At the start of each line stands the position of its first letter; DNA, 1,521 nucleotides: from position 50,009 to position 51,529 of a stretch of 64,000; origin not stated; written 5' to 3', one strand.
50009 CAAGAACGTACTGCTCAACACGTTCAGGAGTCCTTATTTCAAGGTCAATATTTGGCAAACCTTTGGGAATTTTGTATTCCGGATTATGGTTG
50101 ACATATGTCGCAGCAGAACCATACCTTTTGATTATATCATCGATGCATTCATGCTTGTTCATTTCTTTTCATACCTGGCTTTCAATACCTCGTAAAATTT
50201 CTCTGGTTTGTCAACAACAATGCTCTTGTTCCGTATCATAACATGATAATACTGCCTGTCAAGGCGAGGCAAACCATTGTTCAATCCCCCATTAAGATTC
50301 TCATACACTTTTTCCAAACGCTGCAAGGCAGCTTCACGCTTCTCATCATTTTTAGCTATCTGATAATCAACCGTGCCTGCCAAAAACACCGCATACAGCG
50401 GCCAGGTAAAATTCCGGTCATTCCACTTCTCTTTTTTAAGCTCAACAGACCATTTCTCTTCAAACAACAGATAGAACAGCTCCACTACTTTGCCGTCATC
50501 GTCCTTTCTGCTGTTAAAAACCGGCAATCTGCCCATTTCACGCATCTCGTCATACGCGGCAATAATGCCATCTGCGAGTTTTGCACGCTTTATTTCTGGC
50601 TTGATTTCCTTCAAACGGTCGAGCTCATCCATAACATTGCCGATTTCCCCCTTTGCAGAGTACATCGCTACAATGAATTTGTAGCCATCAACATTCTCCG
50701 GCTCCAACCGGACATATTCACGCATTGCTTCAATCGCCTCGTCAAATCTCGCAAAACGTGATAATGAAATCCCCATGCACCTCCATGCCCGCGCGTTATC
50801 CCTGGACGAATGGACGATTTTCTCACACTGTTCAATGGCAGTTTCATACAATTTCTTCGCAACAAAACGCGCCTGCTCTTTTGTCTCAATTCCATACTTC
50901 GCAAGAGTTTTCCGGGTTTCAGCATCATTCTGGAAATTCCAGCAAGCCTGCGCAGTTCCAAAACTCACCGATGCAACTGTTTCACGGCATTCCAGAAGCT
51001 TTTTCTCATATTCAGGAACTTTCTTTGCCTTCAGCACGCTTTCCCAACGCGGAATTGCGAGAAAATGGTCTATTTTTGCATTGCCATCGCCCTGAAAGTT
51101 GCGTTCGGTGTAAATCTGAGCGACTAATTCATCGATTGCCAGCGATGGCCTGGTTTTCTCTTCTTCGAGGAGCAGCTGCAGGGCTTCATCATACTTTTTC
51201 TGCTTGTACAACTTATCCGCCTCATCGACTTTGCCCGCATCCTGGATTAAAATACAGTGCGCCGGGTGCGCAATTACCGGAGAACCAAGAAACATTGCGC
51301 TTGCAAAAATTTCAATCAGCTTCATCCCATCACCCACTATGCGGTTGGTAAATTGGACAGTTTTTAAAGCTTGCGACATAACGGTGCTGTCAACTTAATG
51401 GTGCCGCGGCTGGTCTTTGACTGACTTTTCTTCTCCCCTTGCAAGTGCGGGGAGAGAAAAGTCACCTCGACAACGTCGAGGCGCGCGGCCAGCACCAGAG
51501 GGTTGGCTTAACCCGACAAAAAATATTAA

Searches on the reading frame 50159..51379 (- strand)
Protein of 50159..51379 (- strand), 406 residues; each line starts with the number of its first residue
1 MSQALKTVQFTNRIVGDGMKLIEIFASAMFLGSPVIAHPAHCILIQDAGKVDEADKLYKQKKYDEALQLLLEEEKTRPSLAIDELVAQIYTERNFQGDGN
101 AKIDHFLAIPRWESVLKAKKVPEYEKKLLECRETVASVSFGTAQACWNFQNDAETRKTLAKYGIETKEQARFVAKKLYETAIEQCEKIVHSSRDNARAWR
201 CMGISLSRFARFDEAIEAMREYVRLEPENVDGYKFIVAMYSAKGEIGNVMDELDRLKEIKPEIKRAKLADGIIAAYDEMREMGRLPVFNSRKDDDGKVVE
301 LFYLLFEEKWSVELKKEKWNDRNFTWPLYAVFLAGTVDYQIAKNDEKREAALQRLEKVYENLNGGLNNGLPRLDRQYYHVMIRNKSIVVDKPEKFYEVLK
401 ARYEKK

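Call 17: search_protein_families(library=pfam, proteins=[window:50159-51379:-], max_evalue=0.01)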
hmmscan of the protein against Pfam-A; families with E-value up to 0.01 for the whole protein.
window:50159-51379:- (406 aa): 7 families
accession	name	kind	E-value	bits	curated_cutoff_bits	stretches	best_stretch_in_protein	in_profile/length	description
PF07719.23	TPR_2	-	2.4e-06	27.7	27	1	196-229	1-34/34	Tetratricopeptide repeat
PF13428.12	TPR_14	-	0.00017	22.4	23.5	1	197-234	2-39/44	Tetratricopeptide repeat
PF14559.12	TPR_19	-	0.00033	21.3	25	0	175-228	4-57/68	Tetratricopeptide repeat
PF12895.13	ANAPC3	-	0.00045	20.9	27.2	0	54-91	30-67/82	Anaphase-promoting complex, cyclosome, subunit 3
PF13424.12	TPR_12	-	0.0013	19.4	30.1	0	174-224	22-73/77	Tetratricopeptide repeat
PF13432.12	TPR_16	-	0.0017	19.2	32.7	0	178-228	13-63/65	Tetratricopeptide repeat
PF00515.34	TPR_1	-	0.0033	17.6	27.8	0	57-69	11-23/34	Tetratricopeptide repeat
